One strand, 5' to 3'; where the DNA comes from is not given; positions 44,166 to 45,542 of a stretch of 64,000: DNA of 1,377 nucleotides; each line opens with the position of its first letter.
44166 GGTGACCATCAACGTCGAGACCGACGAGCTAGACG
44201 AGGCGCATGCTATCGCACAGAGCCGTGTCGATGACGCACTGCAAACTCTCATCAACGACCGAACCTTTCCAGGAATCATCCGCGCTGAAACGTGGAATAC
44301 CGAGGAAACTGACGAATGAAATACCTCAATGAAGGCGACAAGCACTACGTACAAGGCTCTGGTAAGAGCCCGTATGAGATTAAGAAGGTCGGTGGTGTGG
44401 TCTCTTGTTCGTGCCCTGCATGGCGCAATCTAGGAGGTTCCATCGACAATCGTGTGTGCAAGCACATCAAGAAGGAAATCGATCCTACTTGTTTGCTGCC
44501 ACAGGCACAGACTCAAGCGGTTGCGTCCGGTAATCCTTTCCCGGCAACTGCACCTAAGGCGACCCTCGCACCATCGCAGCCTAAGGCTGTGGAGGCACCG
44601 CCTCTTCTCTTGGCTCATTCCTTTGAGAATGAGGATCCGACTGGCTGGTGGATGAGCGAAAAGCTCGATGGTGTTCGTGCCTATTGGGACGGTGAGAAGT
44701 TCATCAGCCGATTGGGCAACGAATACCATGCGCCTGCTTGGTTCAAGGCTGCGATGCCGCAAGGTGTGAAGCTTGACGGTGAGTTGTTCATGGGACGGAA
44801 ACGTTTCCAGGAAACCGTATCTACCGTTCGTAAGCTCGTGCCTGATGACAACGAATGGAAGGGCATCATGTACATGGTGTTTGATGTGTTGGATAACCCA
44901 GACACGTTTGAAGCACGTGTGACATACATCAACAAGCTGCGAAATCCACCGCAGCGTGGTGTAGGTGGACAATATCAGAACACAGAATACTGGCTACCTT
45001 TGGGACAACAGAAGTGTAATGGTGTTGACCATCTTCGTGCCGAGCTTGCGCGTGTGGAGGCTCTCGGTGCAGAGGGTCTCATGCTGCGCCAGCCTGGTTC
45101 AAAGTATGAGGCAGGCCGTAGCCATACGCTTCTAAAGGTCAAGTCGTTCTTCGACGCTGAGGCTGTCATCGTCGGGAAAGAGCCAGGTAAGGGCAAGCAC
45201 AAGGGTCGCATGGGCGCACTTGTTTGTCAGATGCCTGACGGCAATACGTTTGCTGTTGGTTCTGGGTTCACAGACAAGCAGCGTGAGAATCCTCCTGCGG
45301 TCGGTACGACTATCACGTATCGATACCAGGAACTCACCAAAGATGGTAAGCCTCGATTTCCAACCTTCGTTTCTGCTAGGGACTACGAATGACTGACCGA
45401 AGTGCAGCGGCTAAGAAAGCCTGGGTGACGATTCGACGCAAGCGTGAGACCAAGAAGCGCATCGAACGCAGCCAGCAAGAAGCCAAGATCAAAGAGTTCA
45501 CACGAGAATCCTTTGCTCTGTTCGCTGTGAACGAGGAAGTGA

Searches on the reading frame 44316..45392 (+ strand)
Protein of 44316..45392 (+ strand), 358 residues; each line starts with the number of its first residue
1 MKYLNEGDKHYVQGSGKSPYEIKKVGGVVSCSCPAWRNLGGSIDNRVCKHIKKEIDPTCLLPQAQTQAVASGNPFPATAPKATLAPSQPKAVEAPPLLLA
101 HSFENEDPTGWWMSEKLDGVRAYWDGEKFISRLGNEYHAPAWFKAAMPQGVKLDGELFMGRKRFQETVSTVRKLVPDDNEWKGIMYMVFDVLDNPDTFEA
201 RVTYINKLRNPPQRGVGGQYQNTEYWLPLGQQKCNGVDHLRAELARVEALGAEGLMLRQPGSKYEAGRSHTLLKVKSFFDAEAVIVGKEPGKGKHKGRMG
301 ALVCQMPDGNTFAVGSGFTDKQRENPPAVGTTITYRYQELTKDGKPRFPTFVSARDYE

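Call 11: search_protein_families(library=pfam, proteins=[window:44316-45392:+], max_evalue=0.001)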
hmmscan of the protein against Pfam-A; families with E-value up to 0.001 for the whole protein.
window:44316-45392:+ (358 aa): 2 families
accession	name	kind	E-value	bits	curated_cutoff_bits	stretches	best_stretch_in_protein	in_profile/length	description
PF14743.12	DNA_ligase_OB_2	-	2.2e-32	111.3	28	1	290-355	1-66/66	DNA ligase OB-like domain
PF01068.26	DNA_ligase_A_M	-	1.1e-10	42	26.2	1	103-276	14-204/204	ATP dependent DNA ligase domain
